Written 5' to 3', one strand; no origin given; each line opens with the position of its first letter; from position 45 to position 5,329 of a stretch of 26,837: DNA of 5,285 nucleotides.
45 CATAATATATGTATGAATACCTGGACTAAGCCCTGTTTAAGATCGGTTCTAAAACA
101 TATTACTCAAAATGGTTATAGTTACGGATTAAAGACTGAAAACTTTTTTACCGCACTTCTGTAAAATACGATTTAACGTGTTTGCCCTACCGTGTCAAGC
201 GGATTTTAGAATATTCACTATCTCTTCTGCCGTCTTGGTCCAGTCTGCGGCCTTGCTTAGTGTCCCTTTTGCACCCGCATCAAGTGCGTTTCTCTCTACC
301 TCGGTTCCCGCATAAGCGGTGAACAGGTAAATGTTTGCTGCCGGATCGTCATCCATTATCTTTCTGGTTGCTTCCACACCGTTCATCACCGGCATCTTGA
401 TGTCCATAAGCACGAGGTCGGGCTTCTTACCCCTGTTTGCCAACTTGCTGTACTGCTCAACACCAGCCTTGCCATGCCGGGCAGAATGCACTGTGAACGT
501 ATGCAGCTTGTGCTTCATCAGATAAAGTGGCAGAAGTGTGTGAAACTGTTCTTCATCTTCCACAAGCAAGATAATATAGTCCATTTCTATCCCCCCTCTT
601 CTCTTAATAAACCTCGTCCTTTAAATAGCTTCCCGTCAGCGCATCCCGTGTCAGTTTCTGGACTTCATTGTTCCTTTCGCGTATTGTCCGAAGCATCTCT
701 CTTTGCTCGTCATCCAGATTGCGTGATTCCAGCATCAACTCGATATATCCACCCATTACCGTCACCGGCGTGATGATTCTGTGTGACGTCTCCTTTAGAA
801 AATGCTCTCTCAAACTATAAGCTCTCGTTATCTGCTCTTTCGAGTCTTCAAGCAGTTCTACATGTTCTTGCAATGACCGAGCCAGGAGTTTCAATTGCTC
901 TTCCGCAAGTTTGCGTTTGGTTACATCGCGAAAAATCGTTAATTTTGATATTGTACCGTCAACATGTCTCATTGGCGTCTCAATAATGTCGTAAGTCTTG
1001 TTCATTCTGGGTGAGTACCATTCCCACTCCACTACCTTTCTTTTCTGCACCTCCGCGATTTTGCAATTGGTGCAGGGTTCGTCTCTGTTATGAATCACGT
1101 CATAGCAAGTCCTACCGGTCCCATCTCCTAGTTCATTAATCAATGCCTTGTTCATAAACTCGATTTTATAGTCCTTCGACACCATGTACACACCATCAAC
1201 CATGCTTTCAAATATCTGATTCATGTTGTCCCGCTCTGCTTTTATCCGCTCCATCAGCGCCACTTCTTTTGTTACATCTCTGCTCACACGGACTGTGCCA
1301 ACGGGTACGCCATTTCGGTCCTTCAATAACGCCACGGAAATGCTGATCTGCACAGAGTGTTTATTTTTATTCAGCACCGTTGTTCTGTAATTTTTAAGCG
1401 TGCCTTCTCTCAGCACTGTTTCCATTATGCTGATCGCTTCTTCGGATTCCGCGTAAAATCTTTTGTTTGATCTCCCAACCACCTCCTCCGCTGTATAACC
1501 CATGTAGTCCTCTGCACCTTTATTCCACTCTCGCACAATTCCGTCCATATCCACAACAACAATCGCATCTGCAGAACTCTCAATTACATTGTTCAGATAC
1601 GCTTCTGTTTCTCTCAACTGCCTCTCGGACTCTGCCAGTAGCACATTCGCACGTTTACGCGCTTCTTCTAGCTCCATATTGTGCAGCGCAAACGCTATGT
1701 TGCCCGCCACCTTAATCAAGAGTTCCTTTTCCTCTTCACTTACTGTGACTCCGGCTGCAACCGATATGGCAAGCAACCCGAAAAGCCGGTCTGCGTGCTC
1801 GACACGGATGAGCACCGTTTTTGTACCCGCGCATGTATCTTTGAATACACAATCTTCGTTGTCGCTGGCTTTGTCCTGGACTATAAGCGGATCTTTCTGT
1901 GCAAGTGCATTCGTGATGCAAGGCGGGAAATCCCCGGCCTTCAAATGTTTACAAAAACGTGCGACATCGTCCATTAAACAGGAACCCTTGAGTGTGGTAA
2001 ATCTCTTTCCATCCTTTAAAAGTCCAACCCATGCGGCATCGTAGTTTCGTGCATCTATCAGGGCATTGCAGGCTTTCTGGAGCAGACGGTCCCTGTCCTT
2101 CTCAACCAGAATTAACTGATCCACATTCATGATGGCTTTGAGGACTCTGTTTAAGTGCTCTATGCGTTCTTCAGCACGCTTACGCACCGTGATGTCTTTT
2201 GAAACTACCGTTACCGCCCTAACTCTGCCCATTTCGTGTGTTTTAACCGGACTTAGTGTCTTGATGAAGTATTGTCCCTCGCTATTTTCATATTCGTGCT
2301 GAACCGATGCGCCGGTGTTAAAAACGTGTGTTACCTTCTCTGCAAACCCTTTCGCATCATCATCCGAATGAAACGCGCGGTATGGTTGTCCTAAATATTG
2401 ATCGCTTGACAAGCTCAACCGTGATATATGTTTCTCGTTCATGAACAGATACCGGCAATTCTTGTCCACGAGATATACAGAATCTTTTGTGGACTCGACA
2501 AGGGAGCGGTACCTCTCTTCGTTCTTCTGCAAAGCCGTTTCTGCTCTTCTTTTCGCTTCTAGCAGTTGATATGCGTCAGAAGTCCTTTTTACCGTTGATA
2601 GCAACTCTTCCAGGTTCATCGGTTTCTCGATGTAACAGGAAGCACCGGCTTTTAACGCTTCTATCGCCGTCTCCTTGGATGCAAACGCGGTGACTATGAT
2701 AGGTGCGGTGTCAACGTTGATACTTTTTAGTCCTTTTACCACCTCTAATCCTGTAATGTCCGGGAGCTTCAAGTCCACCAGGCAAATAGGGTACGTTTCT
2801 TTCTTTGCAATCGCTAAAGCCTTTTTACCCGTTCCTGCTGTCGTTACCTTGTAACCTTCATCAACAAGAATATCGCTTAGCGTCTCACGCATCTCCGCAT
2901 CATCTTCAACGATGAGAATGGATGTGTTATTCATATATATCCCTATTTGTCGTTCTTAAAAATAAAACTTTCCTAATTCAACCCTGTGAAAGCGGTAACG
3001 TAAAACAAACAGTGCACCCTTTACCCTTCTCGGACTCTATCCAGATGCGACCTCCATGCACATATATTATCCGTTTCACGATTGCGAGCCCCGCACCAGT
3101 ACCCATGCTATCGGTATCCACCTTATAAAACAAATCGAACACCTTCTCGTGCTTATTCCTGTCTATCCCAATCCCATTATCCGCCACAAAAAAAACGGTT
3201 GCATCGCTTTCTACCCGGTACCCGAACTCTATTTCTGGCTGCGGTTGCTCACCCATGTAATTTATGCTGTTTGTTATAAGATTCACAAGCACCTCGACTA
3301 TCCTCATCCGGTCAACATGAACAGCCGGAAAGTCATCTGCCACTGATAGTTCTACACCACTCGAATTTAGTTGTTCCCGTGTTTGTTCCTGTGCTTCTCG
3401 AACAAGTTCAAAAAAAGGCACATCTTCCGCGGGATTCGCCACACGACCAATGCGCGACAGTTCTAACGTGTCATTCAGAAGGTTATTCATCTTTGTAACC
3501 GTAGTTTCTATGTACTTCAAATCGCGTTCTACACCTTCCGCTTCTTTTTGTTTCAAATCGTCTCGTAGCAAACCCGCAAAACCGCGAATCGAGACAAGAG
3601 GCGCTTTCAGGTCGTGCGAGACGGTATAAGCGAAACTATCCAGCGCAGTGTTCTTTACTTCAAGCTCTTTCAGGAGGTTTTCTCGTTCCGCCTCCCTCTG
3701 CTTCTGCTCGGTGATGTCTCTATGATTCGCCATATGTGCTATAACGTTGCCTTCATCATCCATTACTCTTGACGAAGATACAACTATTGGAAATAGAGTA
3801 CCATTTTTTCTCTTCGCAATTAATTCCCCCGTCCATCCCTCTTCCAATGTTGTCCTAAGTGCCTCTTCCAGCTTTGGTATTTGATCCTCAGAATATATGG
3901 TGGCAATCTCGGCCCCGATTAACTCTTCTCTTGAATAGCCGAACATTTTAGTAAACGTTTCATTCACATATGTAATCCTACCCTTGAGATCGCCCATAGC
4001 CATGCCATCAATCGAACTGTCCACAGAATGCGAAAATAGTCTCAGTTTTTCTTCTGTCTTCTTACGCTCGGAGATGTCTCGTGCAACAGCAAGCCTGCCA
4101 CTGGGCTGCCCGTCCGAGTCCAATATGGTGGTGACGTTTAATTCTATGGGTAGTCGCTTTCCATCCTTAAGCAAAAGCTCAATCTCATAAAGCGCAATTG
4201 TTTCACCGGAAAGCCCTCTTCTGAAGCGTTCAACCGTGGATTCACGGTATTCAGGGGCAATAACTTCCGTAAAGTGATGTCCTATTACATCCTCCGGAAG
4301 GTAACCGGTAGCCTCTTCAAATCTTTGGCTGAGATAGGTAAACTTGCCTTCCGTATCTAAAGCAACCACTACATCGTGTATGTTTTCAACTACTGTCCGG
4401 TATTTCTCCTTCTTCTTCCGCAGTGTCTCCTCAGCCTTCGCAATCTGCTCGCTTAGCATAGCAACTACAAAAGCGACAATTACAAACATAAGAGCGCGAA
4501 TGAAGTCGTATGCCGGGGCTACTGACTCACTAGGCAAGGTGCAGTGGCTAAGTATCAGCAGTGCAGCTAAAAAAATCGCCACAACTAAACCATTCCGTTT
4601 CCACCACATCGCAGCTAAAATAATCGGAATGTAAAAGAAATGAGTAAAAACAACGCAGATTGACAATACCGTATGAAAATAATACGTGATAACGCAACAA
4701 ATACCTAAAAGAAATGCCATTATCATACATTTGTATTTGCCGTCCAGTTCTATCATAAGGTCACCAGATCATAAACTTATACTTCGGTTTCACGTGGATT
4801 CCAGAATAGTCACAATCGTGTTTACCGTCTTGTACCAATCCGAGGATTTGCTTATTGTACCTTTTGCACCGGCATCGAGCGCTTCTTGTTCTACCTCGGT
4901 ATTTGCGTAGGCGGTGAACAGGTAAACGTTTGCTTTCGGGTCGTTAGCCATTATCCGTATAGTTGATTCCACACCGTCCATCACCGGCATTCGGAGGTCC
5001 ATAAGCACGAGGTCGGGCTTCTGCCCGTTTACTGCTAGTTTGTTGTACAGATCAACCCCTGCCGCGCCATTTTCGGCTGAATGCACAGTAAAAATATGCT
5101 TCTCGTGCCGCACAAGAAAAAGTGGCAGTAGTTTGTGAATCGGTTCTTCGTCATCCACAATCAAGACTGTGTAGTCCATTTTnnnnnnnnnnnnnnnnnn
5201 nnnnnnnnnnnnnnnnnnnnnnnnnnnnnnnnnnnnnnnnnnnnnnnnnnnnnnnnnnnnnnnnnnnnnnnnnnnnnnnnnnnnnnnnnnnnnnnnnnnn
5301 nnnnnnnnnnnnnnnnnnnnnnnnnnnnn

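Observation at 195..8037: Twice-repeated triad: complete kinase -> REC-sensor-DHp-only protein -> single receiver (candidate undescribed archaeal phosphorelay)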

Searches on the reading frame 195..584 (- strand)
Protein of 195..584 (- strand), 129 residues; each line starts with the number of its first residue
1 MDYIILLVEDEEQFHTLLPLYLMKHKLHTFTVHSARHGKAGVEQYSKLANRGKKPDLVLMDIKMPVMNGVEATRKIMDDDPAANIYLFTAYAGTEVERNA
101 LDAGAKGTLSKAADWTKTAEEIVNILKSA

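Call 3: search_protein_families(library=pfam, proteins=[window:195-584:-], max_evalue=0.01)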
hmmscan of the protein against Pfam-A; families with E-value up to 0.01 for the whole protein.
window:195-584:- (129 aa): 1 family
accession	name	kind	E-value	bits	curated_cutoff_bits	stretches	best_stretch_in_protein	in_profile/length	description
PF00072.30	Response_reg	-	1.7e-19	70.4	30.2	1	5-115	1-103/111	Response regulator receiver domain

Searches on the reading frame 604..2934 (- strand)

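Call 3: search_protein_families(library=pfam, proteins=[window:604-2934:-], max_evalue=0.01)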
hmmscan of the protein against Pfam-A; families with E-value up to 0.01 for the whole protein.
window:604-2934:- (776 aa): 13 families
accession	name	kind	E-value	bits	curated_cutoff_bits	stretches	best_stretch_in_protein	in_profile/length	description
PF08448.16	PAS_4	-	1.2e-27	96.8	23.1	3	452-558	2-109/110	PAS fold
PF00072.30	Response_reg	-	5.4e-27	94.6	30.2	1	6-115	1-110/111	Response regulator receiver domain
PF13426.13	PAS_9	-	3.7e-24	85.4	27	2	456-556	2-103/103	PAS domain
PF00989.32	PAS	-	1.3e-19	70.7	22.6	2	447-547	3-106/113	PAS fold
PF13188.13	PAS_8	-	5.5e-16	58.3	21.8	1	446-491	2-48/65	PAS domain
PF13596.12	PAS_10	-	1.1e-09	39.3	22.1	1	145-249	4-106/106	PAS domain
PF00512.31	HisKA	-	5.3e-09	36.4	26.9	1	709-767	2-59/66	His Kinase A (phospho-acceptor) domain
PF13185.12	GAF_2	-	2.2e-06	28.3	28.6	1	279-418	2-136/136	GAF domain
PF24820.1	Diguanyl_cycl_sensor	-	0.00026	21.3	28.1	0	451-498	2-49/109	Diguanylate cyclase-like sensor domain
PF08447.18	PAS_3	-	0.00064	20.4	25.6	0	469-547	3-85/89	PAS fold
PF13492.12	GAF_3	-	0.0021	18.9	27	1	282-419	3-129/129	GAF domain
PF13380.12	CoA_binding_2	-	0.0037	18.1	22.8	0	34-101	14-83/116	CoA binding domain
PF14620.12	YPEB_PepSY1-2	-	0.0079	16.7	31.7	0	669-744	39-114/195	YpeB sporulation, PepSY1 and PepSY2 domains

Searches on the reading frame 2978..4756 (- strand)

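Call 3: search_protein_families(library=pfam, proteins=[window:2978-4756:-], max_evalue=0.01)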
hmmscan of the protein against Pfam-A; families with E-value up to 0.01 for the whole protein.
window:2978-4756:- (592 aa): 11 families
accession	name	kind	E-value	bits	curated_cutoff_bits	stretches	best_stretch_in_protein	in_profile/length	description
PF13426.13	PAS_9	-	1.3e-36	125.4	27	2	250-350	2-103/103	PAS domain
PF00989.32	PAS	-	1.3e-34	119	22.6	2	117-228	1-113/113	PAS fold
PF08448.16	PAS_4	-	1.2e-30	106.4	23.1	2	123-232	1-109/110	PAS fold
PF02518.31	HATPase_c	-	9.6e-25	87.6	26.4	1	482-590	2-110/111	Histidine kinase-, DNA gyrase B-, and HSP90-like ATPase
PF08447.18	PAS_3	-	3e-19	69.5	25.6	2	140-221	2-85/89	PAS fold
PF13188.13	PAS_8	-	4.9e-15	55.2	21.8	2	244-286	6-45/65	PAS domain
PF00512.31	HisKA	-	3.5e-13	49.8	26.9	1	372-437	2-64/66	His Kinase A (phospho-acceptor) domain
PF12860.13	PAS_7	-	5.5e-05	23.7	27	1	250-355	6-114/115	PAS fold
PF13493.11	DUF4118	-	0.00046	20.4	28.4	1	12-114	3-106/107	Domain of unknown function (DUF4118)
PF14598.12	PAS_11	-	0.0049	17.3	25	0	256-314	9-67/109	PAS domain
PF04987.19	PigN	-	0.0058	15.9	25.4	1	10-122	123-228/456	Phosphatidylinositolglycan class N (PIG-N)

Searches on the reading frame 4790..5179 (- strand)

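Call 3: search_protein_families(library=pfam, proteins=[window:4790-5179:-], max_evalue=0.01)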
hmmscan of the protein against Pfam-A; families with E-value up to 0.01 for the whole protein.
window:4790-5179:- (129 aa): 1 family
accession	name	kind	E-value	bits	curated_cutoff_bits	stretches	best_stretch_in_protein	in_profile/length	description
PF00072.30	Response_reg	-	1.3e-21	77.3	30.2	1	5-114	1-102/111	Response regulator receiver domain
